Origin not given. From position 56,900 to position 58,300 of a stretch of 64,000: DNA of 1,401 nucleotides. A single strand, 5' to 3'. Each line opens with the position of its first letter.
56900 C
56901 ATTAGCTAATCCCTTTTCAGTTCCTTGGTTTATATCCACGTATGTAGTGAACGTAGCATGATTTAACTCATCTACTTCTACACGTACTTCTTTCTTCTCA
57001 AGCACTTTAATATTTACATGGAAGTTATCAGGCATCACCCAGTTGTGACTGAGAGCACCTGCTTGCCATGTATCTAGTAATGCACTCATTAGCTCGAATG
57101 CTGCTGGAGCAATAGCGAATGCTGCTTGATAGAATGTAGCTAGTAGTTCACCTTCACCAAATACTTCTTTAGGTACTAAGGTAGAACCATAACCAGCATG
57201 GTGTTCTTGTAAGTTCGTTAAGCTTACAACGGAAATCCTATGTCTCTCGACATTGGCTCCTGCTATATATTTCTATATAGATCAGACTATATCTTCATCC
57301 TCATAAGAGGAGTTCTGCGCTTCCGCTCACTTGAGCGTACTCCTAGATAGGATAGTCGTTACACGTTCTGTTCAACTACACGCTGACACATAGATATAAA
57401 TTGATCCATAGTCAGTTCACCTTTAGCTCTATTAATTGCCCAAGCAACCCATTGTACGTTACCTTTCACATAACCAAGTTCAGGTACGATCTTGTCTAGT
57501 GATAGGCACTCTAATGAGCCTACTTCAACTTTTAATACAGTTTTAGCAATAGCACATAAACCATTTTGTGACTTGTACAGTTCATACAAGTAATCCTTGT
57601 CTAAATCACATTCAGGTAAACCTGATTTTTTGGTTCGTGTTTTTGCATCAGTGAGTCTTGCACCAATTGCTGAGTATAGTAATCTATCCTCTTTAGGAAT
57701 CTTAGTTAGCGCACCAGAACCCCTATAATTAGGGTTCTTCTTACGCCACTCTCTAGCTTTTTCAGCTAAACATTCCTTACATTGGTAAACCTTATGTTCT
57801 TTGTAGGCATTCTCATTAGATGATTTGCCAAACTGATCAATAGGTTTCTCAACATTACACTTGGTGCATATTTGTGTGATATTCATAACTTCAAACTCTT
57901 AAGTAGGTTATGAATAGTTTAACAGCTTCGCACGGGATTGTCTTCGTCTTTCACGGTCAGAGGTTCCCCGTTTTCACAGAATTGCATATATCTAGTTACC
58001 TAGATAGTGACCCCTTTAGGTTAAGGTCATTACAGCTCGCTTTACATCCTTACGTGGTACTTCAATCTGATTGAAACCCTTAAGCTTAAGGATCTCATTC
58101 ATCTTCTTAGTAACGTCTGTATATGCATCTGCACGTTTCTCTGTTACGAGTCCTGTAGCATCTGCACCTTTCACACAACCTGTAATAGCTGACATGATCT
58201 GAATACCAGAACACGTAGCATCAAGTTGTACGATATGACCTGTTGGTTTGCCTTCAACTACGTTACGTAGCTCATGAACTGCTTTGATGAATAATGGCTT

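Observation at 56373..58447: Group I intron with a homing endonuclease splits the RNAP II large-subunit gene inside motif B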

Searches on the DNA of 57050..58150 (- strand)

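Call 4: search_rna_families(source=window, start=57050, end=58150, threshold=evalue, max_evalue=10, show_alignments=4)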
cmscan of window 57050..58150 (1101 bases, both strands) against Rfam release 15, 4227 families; matches with E-value up to 10: 6.
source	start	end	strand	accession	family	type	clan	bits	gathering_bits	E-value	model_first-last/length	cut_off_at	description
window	57263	57455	-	RF00028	Intron_gpI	Intron;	-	38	50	6.8e-08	1-253/253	no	Group I catalytic intron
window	57619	57678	+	RF01159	snoU18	Gene; snRNA; snoRNA; CD-box;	CL00047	23.5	47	0.51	1-71/71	no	Small nucleolar RNA U18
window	57759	57860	-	RF00476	snosnR61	Gene; snRNA; snoRNA; CD-box;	CL00051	18.2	45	5.3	1-85/85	no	Small nucleolar RNA snR61/Z1/Z11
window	57879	57918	-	RF03220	mir-2582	Gene; miRNA;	-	17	68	5.5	1-80/80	no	mir-2582 microRNA precursor family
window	57861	57937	+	RF00710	mir-44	Gene; miRNA;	-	14.9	54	3.8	1-88/88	no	mir-44 microRNA precursor family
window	57779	57798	-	RF02359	MS2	Cis-reg;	-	12.7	40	5.4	17-36/36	no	Bacteriophage MS2 operator hairpin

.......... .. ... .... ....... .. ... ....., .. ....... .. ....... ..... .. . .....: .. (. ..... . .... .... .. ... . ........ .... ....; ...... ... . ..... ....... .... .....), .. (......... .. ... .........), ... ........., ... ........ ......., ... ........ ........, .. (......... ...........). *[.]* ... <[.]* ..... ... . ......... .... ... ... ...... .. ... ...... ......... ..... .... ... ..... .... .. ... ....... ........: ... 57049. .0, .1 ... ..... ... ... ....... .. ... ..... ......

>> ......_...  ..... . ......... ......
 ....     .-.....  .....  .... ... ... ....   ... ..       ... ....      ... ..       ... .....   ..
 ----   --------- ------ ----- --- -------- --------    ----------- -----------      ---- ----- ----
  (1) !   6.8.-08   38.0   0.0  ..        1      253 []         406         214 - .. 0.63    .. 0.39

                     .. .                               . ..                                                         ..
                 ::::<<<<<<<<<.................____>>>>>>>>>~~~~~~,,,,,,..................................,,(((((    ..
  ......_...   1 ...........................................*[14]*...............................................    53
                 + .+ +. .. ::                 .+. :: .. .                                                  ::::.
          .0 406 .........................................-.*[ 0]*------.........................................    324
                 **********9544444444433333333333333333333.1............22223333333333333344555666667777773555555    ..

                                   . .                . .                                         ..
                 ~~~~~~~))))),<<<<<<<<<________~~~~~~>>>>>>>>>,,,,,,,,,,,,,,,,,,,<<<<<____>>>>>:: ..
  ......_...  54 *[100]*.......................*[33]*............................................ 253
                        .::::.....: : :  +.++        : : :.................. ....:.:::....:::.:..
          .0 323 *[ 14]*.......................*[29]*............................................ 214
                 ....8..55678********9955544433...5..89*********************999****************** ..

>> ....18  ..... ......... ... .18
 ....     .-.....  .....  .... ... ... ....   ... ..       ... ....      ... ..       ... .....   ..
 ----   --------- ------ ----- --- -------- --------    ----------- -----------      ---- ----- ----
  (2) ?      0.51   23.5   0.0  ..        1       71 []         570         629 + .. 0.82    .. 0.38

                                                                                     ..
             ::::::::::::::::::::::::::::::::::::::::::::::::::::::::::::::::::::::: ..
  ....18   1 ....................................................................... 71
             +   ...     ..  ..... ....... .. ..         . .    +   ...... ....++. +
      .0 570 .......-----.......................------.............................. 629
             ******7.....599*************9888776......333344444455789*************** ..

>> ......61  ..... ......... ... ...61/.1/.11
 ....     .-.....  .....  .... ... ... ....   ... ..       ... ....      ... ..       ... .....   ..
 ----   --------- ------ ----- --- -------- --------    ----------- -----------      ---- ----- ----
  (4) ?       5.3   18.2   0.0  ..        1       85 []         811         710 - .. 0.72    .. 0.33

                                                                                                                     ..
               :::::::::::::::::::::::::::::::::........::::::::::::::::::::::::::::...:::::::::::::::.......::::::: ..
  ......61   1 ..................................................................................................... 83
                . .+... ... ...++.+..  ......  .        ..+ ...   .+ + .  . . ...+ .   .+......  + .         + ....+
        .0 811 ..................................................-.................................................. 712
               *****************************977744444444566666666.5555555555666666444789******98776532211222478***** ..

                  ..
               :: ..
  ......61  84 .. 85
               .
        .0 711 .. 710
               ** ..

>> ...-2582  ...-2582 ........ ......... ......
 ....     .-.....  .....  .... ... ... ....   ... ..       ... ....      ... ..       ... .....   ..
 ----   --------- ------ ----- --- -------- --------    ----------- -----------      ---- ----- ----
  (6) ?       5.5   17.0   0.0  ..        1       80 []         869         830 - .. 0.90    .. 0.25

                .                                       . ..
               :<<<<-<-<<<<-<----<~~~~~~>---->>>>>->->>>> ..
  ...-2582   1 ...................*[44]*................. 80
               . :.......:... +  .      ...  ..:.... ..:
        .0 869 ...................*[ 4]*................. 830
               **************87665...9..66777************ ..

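Call 25: search_rna_families(sources=[L002, L003, L004], threshold=evalue, max_evalue=0.01, show_alignments=3)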
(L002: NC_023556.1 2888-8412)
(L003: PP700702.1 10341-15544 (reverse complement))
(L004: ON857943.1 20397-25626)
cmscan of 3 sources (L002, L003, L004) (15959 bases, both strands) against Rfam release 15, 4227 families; matches with E-value up to 0.01: 2.
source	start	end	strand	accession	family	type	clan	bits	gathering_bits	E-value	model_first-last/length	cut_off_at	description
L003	2551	2798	+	RF00028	Intron_gpI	Intron;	-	94.4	50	1.2e-23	1-253/253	no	Group I catalytic intron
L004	1725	1990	+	RF00028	Intron_gpI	Intron;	-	82.5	50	4.5e-20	1-253/253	no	Group I catalytic intron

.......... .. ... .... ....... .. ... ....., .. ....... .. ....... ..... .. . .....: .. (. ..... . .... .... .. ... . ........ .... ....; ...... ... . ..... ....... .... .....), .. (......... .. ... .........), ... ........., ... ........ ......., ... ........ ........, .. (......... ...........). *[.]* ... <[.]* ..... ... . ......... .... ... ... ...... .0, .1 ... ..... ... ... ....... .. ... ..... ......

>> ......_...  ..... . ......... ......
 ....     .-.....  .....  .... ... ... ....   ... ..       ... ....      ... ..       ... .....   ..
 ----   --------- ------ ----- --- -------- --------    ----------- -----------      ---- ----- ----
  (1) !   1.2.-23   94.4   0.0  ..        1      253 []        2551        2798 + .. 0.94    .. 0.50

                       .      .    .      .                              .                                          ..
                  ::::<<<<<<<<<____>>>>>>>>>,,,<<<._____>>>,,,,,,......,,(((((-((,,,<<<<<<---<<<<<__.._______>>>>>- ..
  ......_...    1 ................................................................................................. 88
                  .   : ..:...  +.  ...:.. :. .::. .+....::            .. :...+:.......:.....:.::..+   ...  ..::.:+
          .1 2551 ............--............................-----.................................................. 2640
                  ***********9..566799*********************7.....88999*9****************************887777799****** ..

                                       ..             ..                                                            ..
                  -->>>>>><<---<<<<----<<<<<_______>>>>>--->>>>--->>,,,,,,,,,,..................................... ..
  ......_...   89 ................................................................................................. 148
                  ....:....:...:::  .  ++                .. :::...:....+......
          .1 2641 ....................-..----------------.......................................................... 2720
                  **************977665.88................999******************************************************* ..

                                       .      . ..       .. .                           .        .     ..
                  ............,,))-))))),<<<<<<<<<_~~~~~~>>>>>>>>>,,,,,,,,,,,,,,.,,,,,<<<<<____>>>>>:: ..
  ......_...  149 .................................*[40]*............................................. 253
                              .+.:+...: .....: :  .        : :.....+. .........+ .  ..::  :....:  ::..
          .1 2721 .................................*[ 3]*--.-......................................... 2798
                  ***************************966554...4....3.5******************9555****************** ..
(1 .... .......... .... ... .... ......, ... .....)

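Call 37: search_rna_families(source=window, start=57880, end=58040, threshold=evalue, max_evalue=10, show_alignments=2)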
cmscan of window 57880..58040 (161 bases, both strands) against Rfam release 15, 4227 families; matches with E-value up to 10: 2.
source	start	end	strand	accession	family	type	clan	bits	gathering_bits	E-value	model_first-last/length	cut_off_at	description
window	57880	58033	-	RF00028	Intron_gpI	Intron;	-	17.9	50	0.011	1-134/253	3'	Group I catalytic intron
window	57880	57918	-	RF03220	mir-2582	Gene; miRNA;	-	15.3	68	2.3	1-79/80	3'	mir-2582 microRNA precursor family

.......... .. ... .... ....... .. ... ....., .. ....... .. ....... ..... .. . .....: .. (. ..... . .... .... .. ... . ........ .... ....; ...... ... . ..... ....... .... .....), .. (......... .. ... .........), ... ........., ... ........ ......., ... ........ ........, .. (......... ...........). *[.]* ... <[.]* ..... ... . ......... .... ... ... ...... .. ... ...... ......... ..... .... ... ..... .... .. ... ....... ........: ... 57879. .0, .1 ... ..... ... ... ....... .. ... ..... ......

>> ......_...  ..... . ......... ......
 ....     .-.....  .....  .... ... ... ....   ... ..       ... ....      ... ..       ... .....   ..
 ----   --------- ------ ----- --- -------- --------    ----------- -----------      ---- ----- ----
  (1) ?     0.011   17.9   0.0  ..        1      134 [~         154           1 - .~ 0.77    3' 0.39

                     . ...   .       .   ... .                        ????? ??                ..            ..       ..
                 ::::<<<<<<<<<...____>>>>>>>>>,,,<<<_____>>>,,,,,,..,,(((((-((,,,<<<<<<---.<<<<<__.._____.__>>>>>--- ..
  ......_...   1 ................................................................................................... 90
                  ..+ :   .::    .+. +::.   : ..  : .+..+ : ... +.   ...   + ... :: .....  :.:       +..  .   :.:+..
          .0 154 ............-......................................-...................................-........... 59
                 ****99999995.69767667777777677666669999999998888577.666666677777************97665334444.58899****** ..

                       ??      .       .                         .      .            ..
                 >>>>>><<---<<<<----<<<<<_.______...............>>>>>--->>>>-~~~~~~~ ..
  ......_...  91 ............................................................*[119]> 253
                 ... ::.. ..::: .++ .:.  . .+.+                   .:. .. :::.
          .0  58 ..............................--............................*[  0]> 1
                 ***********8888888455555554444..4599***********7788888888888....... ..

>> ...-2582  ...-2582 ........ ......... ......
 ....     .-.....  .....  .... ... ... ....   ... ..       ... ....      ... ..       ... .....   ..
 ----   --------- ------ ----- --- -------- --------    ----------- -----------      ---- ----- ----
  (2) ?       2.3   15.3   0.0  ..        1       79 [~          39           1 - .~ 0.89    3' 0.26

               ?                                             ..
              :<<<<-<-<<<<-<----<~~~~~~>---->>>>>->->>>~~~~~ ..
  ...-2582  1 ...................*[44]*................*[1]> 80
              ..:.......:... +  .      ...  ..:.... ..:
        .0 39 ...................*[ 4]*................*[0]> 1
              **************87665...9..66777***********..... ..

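Call 38: search_rna_families(source=window, start=57190, end=57400, threshold=evalue, max_evalue=10, show_alignments=2)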
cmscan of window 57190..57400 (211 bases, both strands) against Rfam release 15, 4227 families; matches with E-value up to 10: 3.
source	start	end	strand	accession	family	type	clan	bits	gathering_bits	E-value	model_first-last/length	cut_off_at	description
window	57263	57400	-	RF00028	Intron_gpI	Intron;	-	38.7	50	7.9e-09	105-253/253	5'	Group I catalytic intron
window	57223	57309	-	RF01625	ceN28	Gene; snRNA; snoRNA; CD-box;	-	13.8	70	2.9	1-88/88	no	Caenorhabditis snoRNA ceN28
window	57277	57308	-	RF01145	sR14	Gene; snRNA; snoRNA; CD-box;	-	9.6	38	2.5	1-54/54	no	Small nucleolar RNA sR14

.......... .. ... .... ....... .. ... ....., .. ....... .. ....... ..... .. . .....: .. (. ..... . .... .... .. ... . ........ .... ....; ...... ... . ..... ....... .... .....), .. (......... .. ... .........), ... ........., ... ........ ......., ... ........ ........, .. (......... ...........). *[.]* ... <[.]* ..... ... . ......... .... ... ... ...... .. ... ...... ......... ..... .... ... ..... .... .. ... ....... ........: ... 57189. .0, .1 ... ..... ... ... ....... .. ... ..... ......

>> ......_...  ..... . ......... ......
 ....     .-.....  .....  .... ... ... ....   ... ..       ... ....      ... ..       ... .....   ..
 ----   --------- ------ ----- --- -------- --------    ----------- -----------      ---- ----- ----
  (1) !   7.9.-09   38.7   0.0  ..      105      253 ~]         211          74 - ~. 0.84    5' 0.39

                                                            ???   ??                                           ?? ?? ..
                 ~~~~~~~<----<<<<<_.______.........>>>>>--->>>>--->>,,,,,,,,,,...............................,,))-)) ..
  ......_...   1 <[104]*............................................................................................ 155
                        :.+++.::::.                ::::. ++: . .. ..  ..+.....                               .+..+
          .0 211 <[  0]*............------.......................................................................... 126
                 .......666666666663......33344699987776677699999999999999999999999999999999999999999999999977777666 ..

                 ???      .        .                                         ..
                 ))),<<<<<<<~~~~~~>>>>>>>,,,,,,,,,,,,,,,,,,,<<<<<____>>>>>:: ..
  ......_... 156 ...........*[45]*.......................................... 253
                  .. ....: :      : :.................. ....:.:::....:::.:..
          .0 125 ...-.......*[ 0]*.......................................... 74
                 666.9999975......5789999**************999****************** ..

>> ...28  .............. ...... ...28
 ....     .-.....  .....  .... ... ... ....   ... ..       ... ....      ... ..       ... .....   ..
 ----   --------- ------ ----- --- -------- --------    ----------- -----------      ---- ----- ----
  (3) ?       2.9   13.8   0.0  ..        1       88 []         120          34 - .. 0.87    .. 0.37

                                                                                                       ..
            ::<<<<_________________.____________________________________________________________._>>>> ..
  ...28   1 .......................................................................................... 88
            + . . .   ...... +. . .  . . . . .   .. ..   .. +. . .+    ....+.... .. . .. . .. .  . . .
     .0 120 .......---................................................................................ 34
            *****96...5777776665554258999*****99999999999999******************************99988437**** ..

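Call 90: search_rna_families(sources=[L051, L052, L008], threshold=evalue, max_evalue=0.001, show_alignments=2)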
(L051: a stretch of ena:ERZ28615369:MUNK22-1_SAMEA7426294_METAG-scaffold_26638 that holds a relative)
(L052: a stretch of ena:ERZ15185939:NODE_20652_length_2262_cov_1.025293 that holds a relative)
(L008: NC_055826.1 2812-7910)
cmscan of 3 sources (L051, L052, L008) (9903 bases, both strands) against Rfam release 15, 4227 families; matches with E-value up to 0.001: 5.
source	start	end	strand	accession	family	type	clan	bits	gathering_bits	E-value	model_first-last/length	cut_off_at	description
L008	2390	2606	+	RF00028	Intron_gpI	Intron;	-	93.9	50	1.1e-23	1-253/253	no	Group I catalytic intron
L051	1167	1385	+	RF00028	Intron_gpI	Intron;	-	90.3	50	1.3e-22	1-253/253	no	Group I catalytic intron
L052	551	769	+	RF00028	Intron_gpI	Intron;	-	90.3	50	1.3e-22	1-253/253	no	Group I catalytic intron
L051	2145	2382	+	RF00028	Intron_gpI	Intron;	-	39.1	50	2.9e-07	1-253/253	no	Group I catalytic intron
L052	1529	1766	+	RF00028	Intron_gpI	Intron;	-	39.1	50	2.9e-07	1-253/253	no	Group I catalytic intron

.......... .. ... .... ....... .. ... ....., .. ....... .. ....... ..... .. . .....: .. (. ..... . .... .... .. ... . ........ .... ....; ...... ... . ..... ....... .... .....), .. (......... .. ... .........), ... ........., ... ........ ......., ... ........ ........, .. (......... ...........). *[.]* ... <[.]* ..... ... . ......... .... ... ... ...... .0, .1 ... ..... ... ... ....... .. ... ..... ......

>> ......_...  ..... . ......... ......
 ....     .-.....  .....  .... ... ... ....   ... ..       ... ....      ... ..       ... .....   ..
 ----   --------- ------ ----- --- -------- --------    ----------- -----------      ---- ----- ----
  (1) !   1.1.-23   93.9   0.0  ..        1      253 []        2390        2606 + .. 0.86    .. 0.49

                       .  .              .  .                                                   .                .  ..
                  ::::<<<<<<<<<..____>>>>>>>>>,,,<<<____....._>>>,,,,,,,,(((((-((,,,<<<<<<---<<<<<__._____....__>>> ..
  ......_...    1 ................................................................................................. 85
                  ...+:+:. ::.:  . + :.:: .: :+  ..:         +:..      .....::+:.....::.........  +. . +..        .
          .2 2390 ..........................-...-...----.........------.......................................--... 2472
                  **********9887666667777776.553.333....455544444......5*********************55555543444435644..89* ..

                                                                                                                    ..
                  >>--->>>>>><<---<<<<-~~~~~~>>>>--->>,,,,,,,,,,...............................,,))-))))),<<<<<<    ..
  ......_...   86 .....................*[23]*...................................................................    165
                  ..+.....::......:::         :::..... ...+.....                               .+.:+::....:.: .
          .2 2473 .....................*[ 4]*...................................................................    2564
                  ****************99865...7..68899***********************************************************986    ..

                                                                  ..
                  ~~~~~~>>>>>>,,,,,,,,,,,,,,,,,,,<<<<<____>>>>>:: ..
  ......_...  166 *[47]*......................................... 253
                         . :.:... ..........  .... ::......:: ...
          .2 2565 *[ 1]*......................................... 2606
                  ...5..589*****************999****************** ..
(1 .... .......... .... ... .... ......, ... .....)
